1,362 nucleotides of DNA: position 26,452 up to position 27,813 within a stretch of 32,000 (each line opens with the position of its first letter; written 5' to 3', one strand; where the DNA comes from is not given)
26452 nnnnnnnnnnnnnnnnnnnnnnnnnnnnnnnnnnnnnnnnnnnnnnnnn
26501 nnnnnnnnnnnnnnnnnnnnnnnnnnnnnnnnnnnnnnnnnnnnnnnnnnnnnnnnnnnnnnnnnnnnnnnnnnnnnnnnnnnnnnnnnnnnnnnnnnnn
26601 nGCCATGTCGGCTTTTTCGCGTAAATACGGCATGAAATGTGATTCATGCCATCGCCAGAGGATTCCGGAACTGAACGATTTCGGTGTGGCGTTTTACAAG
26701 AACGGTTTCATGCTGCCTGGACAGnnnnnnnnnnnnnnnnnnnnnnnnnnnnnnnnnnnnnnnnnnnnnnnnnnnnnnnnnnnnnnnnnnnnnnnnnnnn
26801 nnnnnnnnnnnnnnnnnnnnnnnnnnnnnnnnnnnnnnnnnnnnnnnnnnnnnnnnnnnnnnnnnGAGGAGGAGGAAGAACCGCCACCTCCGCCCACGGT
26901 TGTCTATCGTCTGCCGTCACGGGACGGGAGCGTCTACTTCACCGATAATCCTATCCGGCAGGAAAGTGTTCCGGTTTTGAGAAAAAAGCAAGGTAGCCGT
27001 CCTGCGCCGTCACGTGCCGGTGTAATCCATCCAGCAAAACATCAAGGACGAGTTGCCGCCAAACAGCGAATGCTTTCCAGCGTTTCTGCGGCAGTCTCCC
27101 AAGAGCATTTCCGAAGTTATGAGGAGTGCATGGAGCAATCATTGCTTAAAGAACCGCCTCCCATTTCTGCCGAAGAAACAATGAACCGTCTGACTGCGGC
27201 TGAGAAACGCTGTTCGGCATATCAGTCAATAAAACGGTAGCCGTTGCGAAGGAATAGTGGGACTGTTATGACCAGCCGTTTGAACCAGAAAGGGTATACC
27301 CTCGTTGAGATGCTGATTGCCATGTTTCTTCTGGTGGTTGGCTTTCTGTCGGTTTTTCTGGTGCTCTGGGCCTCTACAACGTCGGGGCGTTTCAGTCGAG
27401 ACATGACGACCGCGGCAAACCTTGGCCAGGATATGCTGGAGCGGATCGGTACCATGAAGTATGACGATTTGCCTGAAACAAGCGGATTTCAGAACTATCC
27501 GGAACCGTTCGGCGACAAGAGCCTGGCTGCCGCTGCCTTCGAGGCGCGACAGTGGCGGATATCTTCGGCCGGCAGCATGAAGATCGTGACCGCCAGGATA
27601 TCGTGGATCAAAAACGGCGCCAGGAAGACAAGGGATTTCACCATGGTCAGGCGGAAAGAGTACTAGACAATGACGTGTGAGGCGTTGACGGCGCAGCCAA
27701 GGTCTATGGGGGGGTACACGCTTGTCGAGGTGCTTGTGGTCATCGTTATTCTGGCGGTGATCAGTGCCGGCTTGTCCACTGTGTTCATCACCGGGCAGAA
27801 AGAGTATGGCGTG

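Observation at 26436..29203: Secreted single-haem-motif / DUF4124-like protein heads a minor-pilin (pilV-W-X-Y1) operon behind a sigma-54-like promoter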

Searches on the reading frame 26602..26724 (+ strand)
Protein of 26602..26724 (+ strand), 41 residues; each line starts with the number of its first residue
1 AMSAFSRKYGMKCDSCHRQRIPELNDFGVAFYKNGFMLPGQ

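Call 19: find_homologous_proteins(query=A2, max_evalue=10)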
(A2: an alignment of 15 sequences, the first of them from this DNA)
Query A2 (15 sequences): 3 candidates shared short words with the query, none scored E <= 10.

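Call 29: search_protein_representatives(alignment_id=A2)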
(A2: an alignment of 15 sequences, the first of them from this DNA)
Query: 15 sequences, 41 profile positions. Proteins with E-value up to 0.001 (for the whole library): 1747; up to 1e-10: 23; up to 1e-30: 0. The best 150 are listed.
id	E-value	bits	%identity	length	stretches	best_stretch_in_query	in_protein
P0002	1.1e-22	95.5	-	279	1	1-41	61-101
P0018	5.5e-22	93.3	-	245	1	1-41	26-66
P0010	1.1e-21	92.3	-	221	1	1-40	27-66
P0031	1.2e-21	92.2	-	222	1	1-40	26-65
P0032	2.0e-21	91.4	-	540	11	2-18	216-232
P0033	9.7e-20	86.1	-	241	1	1-41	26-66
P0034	7.1e-18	80.1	-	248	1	1-40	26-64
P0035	3.9e-17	77.7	-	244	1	1-39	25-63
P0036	9.1e-17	76.6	-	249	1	1-40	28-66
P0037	2.8e-16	75.0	-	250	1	1-41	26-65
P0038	3.1e-16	74.8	-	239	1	1-38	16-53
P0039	1.0e-15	73.2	-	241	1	1-40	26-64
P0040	3.2e-15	71.6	-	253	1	1-41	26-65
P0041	1.5e-14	69.5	-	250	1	1-41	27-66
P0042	3.0e-14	68.5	-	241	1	1-38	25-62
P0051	1.1e-10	57.0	-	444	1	1-40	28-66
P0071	1.1e-09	53.9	-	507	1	1-40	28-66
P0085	2.8e-09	52.6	-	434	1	1-40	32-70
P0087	3.1e-09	52.4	-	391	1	1-41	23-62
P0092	3.5e-09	52.3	-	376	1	1-40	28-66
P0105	5.5e-09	51.6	-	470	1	1-40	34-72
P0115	8.4e-09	51.1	-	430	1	1-40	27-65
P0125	1.0e-08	50.8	-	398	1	1-41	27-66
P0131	1.2e-08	50.6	-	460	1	1-40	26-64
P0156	2.2e-08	49.7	-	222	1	1-34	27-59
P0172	2.7e-08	49.4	-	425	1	1-40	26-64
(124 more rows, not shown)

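Call 31: search_protein_families(library=pfam, proteins=[P0051, P0071, P0085, P0087, P0092, P0105, P0115, P0125, P0131, P0172], max_evalue=0.1)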
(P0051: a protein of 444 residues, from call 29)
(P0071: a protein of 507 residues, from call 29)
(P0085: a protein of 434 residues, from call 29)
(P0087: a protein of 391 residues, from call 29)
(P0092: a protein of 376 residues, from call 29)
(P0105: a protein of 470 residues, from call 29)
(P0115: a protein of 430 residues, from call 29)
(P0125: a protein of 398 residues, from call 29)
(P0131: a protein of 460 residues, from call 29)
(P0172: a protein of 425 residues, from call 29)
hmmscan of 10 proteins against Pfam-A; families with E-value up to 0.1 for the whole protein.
P0051 (444 aa): 0 families

P0071 (507 aa): 0 families

P0085 (434 aa): 0 families

P0087 (391 aa): 0 families

P0092 (376 aa): 0 families

P0105 (470 aa): 0 families

P0115 (430 aa): 1 family
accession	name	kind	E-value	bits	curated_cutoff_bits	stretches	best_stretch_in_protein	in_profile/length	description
PF13505.12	OMP_b-brl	-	0.019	15.6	28.7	0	338-410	43-115/175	Outer membrane protein beta-barrel domain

P0125 (398 aa): 0 families

P0131 (460 aa): 0 families

P0172 (425 aa): 0 families

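Call 33: list_cluster_members(proteins=[P0051, P0071, P0085, P0087, P0092, P0105, P0115, P0125, P0131, P0172])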
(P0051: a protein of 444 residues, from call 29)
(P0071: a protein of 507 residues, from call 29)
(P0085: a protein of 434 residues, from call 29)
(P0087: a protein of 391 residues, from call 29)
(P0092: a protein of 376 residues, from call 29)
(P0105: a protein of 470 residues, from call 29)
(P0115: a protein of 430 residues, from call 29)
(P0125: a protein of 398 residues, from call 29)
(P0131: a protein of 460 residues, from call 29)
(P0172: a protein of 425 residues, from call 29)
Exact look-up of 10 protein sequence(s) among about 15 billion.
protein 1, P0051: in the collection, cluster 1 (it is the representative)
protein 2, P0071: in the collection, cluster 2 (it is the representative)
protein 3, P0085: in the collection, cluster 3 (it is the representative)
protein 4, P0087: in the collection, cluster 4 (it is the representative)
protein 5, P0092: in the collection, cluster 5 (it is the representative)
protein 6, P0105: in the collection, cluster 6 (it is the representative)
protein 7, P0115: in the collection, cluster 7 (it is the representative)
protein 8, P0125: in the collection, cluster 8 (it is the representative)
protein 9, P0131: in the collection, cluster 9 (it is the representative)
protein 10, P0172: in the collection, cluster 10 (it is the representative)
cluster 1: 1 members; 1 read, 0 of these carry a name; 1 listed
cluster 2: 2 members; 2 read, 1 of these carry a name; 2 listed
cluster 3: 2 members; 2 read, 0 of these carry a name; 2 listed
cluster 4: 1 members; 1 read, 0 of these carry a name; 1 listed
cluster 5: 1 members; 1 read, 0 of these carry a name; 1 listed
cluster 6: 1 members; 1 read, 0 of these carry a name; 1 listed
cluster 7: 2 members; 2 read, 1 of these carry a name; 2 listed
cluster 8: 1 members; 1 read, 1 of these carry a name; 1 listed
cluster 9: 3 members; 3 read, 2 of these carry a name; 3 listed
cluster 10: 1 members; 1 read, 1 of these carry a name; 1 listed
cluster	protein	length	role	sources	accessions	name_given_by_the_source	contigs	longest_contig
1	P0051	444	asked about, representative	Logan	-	-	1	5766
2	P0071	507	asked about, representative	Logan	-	-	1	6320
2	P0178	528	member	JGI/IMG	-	hypothetical protein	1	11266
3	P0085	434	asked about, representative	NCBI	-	-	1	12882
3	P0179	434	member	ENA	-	-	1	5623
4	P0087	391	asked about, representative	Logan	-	-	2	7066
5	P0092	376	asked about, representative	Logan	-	-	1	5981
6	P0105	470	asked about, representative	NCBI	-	-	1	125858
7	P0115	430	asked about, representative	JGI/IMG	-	hypothetical protein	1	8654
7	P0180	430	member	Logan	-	-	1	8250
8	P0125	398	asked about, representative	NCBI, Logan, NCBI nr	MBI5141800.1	MAG: hypothetical protein HZA20_06355 [Nitrospirae bacterium] | hypothetical protein [Nitrospirota bacterium]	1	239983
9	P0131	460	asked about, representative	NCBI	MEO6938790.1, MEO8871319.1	MAG: hypothetical protein ABI444_01405 [Candidatus Kapaibacterium sp.]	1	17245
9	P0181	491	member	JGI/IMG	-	hypothetical protein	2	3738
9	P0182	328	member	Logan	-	-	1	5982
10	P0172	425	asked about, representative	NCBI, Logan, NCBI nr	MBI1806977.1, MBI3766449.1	MAG: hypothetical protein HYR76_08000 [Ignavibacteria bacterium] | hypothetical protein [Ignavibacteria bacterium]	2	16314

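Call 53: list_cluster_members(proteins=[P0031, P0033, P0034, P0035, P0036, P0037, P0038, P0039, P0040, P0156])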
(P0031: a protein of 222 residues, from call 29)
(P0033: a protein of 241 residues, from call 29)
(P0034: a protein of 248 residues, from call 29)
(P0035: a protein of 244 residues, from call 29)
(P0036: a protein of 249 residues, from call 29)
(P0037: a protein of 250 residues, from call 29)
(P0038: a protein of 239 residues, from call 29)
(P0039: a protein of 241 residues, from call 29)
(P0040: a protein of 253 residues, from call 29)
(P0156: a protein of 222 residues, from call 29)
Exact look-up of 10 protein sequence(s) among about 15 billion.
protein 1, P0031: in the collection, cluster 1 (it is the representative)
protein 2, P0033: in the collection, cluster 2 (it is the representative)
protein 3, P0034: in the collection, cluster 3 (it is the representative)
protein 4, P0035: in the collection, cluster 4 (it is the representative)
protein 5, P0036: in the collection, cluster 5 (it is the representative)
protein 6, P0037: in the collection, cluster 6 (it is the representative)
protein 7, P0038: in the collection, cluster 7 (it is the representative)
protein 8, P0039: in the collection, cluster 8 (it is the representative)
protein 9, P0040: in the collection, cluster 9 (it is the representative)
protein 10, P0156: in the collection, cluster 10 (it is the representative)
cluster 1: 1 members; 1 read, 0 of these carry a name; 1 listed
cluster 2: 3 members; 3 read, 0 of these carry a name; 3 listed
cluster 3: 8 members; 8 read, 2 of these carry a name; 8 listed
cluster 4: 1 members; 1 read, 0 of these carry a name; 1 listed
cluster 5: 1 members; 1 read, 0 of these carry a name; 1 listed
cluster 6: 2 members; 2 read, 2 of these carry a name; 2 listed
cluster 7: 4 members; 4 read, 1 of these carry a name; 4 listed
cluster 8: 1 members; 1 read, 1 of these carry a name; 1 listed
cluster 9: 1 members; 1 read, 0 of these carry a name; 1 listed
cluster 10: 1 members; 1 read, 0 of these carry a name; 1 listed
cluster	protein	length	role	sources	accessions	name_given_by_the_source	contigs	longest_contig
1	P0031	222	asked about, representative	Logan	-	-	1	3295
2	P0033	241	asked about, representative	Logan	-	-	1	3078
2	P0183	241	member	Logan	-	-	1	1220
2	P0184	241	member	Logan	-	-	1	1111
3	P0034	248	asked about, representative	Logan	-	-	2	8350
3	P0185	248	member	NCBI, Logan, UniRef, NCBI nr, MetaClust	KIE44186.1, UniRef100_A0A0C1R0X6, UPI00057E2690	cytochrome C [Geobacter soli] | Cytochrome C n=2 Tax=Geobacter soli TaxID=1510391 RepID=A0A0C1R0X6_9BACT | status=active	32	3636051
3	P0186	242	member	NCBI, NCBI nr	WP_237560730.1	cytochrome C [Geobacter anodireducens] | cytochrome C [Geobacter soli]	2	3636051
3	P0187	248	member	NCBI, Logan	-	-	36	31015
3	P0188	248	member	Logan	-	-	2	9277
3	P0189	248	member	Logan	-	-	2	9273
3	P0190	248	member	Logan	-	-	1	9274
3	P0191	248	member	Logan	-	-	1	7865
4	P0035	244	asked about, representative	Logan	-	-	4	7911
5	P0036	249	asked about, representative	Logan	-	-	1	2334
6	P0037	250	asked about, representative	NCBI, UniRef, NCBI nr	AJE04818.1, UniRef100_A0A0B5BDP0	hypothetical protein GPICK_05090 [Geobacter pickeringii] | Cytochrome c domain-containing protein n=2 Tax=Geobacter pickeringii TaxID=345632 ...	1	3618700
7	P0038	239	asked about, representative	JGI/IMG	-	hypothetical protein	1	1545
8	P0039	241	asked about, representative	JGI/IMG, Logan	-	hypothetical protein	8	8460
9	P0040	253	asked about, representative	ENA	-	-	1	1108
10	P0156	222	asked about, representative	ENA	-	-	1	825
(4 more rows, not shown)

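Call 67: search_solved_structures(query=A2, max_evalue=1, show_alignments=3)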
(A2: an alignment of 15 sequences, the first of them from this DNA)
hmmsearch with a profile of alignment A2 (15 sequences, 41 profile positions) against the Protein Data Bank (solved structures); distinct sequences matched with E-value up to 1: 13.
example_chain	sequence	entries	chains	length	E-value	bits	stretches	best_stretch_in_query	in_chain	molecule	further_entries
9v1k_sl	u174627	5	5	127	0.17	14.9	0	24-40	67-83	40S ribosomal protein S10, putative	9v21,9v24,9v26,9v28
5dfs_A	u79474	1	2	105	0.17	14.8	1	7-18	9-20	Cytochrome c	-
1heh_C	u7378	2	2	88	0.42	13.6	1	25-35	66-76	ENDO-1,4-BETA-XYLANASE D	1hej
2n3y_A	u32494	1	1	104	0.47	13.4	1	7-18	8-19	Cytochrome c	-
3zoo_A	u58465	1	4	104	0.47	13.4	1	7-18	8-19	CYTOCHROME C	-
5exq_A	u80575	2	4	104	0.47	13.4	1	7-18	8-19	Cytochrome c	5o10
6ecj_A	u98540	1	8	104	0.48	13.4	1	7-18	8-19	Cytochrome c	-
3nwv_A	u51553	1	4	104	0.48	13.4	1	7-18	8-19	Cytochrome c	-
1j3s_A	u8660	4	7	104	0.48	13.4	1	7-18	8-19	Cytochrome c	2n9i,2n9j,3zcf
6duj_A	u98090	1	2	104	0.48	13.4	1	7-18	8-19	Cytochrome c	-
5ty3_A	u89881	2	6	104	0.48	13.4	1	7-18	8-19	Cytochrome c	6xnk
6tlx_A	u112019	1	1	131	0.54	13.2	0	12-24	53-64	Protein kinase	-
2bq4_A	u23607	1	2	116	0.63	13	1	2-19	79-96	BASIC CYTOCHROME C3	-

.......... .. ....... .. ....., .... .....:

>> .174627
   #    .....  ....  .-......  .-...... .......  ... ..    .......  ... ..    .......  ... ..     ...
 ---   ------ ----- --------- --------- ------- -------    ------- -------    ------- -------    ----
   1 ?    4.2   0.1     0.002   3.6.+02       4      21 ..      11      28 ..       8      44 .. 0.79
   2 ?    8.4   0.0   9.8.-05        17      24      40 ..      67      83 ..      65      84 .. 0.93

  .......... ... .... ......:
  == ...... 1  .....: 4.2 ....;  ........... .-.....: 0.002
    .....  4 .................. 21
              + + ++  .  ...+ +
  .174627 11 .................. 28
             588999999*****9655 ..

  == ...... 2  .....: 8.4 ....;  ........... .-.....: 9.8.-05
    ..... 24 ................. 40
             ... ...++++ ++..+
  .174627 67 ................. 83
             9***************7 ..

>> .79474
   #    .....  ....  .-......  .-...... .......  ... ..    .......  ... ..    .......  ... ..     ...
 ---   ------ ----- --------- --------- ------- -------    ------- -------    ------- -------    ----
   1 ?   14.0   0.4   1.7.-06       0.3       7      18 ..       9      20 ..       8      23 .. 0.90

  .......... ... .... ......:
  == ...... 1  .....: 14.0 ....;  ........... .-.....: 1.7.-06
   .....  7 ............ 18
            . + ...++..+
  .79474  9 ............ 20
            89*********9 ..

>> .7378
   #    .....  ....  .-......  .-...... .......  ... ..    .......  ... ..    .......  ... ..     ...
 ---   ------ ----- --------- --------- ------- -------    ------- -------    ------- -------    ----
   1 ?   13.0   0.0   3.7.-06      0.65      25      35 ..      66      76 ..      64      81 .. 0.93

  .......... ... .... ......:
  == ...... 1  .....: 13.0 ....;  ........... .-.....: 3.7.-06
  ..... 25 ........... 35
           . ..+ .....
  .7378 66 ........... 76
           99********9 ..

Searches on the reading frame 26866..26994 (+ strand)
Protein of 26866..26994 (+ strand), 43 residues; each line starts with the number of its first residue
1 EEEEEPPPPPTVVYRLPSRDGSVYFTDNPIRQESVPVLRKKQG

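Call 59: search_protein_families(library=pfam, proteins=[window:26866-26994:+], max_evalue=10)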
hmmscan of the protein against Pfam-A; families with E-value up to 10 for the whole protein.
seq(43 aa): 0 families

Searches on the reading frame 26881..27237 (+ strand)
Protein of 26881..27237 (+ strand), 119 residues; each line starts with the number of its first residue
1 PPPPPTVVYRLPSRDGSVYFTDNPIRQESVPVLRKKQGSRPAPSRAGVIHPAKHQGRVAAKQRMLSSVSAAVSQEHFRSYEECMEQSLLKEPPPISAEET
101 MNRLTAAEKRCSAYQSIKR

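Call 62: find_homologous_proteins(query=A4, max_evalue=0.01)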
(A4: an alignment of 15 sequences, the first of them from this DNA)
Query A4 (15 sequences) (119 aa, profile of the alignment): 8 proteins with E <= 0.01 among 1037 candidates.
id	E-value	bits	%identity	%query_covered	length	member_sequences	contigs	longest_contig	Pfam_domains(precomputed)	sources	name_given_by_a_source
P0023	8.4e-30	122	33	91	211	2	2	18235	-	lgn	-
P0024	1.1e-28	118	31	91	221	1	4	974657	-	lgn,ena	-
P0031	2.2e-27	114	34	97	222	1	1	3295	-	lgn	-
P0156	3.0e-25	107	33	94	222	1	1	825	-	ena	-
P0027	6.7e-25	106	28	90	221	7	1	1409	-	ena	-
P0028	1.4e-23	102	33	96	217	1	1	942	-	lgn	-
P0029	1.4e-21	95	31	90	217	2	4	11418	-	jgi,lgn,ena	-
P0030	5.7e-5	41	63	16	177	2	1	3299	-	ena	-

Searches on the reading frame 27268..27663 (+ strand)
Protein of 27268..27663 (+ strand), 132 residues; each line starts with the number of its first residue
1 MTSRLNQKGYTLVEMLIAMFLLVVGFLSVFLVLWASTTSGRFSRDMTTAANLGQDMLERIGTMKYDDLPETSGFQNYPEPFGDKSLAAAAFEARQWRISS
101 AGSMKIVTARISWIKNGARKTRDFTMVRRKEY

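Call 6: search_protein_families(library=pfam, proteins=[window:27268-27663:+], max_evalue=1)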
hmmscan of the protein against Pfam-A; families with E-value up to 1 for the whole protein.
window:27268-27663:+ (132 aa): 2 families
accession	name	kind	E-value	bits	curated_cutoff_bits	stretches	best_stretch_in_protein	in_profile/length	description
PF07963.17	N_methyl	-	1.5e-07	31.1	21.2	1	5-29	2-26/27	Prokaryotic N-terminal methylation motif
PF13994.11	PgaD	-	0.032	14.7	27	1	6-46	64-104/148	PgaD-like protein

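Call 7: search_protein_families(library=ncbifam, proteins=[window:27268-27663:+], max_evalue=1)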
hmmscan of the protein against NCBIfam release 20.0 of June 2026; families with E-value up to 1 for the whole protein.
window:27268-27663:+ (132 aa): 13 families
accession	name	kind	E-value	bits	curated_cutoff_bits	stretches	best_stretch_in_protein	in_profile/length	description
TIGR02523.1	type_IV_pilV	equivalog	1.4e-09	38.5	52.2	1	7-60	1-54/139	type IV pilus modification protein PilV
TIGR02532.1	IV_pilin_GFxxxE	domain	7.4e-05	22.4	16.3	1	7-27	1-21/24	prepilin-type N-terminal cleavage/methylation domain-containing protein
NF041013.1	T4P_ComGE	equivalog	0.00011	22.2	49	1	6-24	2-20/83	competence type IV pilus minor pilin ComGE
NF041002.1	pilin_ComGF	equivalog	0.0023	18.2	80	1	7-31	1-25/139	competence type IV pilus minor pilin ComGF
NF047828.1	T3SSXpsI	equivalog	0.0068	16.4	150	1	7-63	1-57/132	type II secretion system protein XpsI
NF007800.0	PRK10506.1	equivalog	0.0086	15.9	158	1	5-24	6-25/163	prepilin peptidase-dependent protein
NF040982.1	ComGD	equivalog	0.0088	16.4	70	1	7-31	1-24/139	competence type IV pilus minor pilin ComGD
NF006453.0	PRK08808.1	equivalog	0.034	13.2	295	1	5-37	4-36/211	type II secretion system protein J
NF040999.1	pilin_ComGC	equivalog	0.042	14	75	1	7-24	1-18/84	competence type IV pilus major pilin ComGC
NF007848.0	PRK10557.1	equivalog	0.054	12.8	120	1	4-33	7-36/192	prepilin peptidase-dependent protein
NF007660.0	PRK10332.1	equivalog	0.088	13.3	86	1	5-24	6-25/107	prepilin-type N-terminal cleavage/methylation domain-containing protein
TIGR01708.2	typeII_sec_gspH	equivalog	0.13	12.2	80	1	7-39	1-31/169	type II secretion system minor pseudopilin GspH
TIGR01707.1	gspI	equivalog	0.2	12.2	44.35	1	9-58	1-50/101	type II secretion system minor pseudopilin GspI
